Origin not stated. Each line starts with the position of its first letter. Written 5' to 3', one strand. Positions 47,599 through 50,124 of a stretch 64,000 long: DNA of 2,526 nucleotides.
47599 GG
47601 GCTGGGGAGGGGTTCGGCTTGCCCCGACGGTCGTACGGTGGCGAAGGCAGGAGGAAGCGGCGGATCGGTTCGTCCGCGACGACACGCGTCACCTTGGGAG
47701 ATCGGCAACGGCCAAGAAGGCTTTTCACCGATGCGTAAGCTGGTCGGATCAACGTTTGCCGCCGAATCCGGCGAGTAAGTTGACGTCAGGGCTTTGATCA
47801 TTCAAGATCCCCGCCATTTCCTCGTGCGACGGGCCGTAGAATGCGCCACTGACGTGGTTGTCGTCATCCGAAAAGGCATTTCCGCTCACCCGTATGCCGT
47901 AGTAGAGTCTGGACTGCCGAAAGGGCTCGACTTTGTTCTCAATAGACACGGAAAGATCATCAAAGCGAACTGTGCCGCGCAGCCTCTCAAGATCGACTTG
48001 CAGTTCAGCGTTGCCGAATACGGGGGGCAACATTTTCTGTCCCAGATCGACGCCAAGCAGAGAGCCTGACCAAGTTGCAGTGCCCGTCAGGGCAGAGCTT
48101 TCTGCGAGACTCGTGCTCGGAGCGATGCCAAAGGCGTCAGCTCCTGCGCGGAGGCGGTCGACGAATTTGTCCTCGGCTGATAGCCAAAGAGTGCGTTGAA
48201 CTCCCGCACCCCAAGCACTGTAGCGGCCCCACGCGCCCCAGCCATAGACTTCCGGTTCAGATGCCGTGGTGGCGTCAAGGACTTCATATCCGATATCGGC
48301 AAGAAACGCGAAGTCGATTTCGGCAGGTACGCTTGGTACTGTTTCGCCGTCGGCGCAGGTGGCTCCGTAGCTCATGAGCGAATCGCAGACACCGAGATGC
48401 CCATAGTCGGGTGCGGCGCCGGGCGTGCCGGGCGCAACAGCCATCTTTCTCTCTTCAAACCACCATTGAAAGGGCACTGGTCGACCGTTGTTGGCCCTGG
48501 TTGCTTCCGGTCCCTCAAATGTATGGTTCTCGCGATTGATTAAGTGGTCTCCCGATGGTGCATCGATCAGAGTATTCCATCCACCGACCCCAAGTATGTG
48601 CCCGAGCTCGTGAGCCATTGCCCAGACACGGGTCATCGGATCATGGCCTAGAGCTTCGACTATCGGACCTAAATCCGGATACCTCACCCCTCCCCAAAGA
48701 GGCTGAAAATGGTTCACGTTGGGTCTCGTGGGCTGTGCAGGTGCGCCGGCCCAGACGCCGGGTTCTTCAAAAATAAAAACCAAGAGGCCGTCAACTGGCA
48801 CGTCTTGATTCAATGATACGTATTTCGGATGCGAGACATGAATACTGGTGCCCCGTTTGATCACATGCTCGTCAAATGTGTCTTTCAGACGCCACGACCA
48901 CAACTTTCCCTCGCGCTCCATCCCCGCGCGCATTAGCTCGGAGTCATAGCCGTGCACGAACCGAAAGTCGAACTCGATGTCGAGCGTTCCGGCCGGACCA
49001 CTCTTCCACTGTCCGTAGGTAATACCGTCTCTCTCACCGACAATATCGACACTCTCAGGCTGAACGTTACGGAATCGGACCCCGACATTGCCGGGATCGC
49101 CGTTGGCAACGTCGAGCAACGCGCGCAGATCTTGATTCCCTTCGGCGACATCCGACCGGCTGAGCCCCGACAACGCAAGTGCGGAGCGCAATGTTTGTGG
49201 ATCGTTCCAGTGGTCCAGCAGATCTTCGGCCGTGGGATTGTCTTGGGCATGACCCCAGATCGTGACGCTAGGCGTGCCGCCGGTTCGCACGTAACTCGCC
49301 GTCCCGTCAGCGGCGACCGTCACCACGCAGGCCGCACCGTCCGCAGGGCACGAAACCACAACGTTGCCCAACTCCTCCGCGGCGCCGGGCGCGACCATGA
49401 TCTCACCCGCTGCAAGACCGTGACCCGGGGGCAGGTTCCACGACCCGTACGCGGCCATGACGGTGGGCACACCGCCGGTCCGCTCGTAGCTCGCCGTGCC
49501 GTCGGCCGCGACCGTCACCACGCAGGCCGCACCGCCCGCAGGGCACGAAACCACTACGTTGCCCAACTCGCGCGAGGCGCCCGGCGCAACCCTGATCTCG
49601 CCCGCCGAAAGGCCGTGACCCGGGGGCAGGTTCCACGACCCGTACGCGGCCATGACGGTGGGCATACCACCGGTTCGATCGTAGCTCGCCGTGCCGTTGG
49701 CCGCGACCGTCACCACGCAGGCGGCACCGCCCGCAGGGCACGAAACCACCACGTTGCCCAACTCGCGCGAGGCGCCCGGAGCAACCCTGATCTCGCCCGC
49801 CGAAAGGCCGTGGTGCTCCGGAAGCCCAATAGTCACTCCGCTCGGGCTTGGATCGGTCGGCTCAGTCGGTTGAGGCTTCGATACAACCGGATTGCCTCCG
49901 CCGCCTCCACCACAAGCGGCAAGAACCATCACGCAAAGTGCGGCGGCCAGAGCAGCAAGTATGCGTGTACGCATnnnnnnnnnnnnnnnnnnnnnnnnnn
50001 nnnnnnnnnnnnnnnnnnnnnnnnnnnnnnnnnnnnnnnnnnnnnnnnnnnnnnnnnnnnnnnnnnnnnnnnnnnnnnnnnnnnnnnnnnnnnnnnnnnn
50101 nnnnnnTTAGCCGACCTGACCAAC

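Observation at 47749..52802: Trio of TbpB/fHbp-like surface lipoproteins (Slam-dependent surface lipoprotein (SLP) type) with no Slam translocon in the window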

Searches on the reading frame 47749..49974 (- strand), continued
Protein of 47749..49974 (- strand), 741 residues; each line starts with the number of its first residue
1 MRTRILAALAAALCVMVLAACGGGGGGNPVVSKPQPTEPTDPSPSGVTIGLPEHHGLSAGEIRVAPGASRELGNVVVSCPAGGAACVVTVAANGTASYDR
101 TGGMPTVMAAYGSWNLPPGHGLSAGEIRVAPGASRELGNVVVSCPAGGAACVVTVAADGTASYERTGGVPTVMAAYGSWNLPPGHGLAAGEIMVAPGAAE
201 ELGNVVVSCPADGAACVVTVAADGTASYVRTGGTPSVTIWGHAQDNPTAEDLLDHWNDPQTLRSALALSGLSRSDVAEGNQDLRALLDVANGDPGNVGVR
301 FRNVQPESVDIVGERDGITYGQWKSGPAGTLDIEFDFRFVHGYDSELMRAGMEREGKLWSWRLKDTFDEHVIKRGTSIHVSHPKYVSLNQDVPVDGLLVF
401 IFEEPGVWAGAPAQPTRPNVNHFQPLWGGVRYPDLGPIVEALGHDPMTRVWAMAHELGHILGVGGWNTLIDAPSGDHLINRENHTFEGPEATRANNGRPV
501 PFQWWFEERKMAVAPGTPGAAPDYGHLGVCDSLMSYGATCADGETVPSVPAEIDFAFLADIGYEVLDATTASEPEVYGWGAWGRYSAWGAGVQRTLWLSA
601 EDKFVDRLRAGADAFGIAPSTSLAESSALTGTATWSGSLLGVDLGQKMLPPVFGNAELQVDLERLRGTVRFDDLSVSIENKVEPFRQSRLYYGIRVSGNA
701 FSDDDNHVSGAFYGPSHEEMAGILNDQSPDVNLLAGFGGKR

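Call 82: find_encoding_contigs(protein=P0114, flank=10000, max_places=2)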
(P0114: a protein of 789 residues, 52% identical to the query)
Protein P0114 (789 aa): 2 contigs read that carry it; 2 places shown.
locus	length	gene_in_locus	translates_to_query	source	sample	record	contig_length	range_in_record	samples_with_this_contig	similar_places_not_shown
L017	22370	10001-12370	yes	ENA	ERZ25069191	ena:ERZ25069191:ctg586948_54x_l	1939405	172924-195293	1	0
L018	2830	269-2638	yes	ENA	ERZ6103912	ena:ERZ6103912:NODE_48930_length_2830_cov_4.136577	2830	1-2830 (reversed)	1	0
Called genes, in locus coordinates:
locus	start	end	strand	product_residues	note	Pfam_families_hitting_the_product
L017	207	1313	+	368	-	PF00712:DNA_pol3_beta, PF02767:DNA_pol3_beta_2, PF02768:DNA_pol3_beta_3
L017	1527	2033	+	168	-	PF00994:MoCF_biosynth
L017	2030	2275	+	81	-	PF02597:ThiS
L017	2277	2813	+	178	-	PF02391:MoaE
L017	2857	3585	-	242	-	PF00994:MoCF_biosynth, PF24102:FLAD1_M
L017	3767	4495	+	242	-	-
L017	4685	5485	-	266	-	PF25084:LbH_EIF2B (faint), PF25087:GMPPB_C (weak), PF00132:Hexapep, PF13720:Acetyltransf_11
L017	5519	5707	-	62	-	PF03884:YacG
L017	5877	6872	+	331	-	-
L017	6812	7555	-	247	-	PF00117:GATase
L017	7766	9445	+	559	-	PF01676:Metalloenzyme, PF06415:iPGM_N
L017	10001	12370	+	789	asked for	-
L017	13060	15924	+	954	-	PF02739:5_3_exonuc_N, PF01367:5_3_exonuc, PF22619:DNA_polI_exo1 (weak), PF00476:DNA_pol_A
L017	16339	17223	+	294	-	PF00528:BPD_transp_1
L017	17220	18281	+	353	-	PF00005:ABC_tran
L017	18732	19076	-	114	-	PF04977:DivIC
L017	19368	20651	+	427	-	PF03952:Enolase_N, PF00113:Enolase_C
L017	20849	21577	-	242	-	PF02683:DsbD_TM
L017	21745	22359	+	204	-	PF01618:MotA_ExbB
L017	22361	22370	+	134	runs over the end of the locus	PF02472:ExbD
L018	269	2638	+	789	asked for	-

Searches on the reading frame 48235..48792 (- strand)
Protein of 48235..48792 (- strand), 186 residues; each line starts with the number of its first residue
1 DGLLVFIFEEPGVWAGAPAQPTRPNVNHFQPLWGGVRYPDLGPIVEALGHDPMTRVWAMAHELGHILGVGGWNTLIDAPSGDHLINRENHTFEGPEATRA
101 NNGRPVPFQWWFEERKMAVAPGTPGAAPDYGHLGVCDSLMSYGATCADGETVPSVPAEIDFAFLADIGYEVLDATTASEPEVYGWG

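Call 87: search_solved_structures(query=A4, max_evalue=10, show_alignments=3)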
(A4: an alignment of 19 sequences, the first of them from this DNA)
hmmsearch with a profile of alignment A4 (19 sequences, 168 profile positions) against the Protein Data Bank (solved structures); distinct sequences matched with E-value up to 10: 31.
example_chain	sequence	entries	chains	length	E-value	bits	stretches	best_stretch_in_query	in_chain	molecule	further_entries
2xs3_A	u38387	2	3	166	0.068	16.6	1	40-68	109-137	KARILYSIN PROTEASE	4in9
2xs4_A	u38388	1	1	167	0.069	16.6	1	40-68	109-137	KARILYSIN PROTEASE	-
8b2q_A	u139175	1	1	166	0.077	16.4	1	41-68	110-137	Karilysin long form Kly38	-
1c7k_A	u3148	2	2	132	0.084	16.3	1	40-64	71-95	ZINC ENDOPROTEASE | ZINC PROTEASE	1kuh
4hx3_A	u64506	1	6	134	0.087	16.2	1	40-64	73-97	Extracellular small neutral protease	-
3zvs_A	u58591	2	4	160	0.13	15.7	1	46-77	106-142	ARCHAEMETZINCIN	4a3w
4axq_A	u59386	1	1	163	0.14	15.6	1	46-77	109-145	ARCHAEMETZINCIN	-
8weo_B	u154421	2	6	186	0.18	15.2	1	40-65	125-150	Fragilysin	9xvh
6pnj_W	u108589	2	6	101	0.22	14.9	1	35-96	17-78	Photosystem one PsaX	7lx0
9xvw_B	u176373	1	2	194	0.25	14.7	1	40-68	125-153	Bft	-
1hv5_A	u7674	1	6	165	0.4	14.1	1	42-65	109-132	STROMELYSIN 3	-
8h3x_C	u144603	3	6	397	0.44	13.9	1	40-65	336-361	Fragilysin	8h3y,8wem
3p24_A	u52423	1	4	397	0.48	13.8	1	40-68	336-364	BFT-3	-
7pnd_A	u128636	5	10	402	0.48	13.8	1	40-68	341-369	BFT-3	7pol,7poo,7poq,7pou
8wen_C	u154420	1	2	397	0.6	13.5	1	40-67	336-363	Metalloprotease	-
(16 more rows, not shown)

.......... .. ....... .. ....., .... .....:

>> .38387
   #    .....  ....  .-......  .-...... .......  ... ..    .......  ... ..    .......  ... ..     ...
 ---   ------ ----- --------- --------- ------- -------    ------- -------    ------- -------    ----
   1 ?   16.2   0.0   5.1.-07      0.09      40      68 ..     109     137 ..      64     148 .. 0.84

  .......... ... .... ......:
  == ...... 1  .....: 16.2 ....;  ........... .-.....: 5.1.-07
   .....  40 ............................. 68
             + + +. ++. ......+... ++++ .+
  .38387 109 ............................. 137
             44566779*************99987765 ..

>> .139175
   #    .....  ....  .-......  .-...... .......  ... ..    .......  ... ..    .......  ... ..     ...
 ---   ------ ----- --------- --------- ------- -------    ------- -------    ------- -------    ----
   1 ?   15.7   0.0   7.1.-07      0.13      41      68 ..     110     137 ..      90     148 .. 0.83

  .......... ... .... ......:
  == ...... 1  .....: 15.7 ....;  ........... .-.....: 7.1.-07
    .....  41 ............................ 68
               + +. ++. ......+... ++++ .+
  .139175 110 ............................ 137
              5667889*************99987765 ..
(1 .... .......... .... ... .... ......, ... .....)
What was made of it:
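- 48205..49242 (-): P1 central metzincin-like domain: HELGH at 48598-48612, invariant His526 at 48397-48399, SLMSY Met-turn at 48367-48381. 30 of 31 weak PDB hits are metzincins (call 87).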
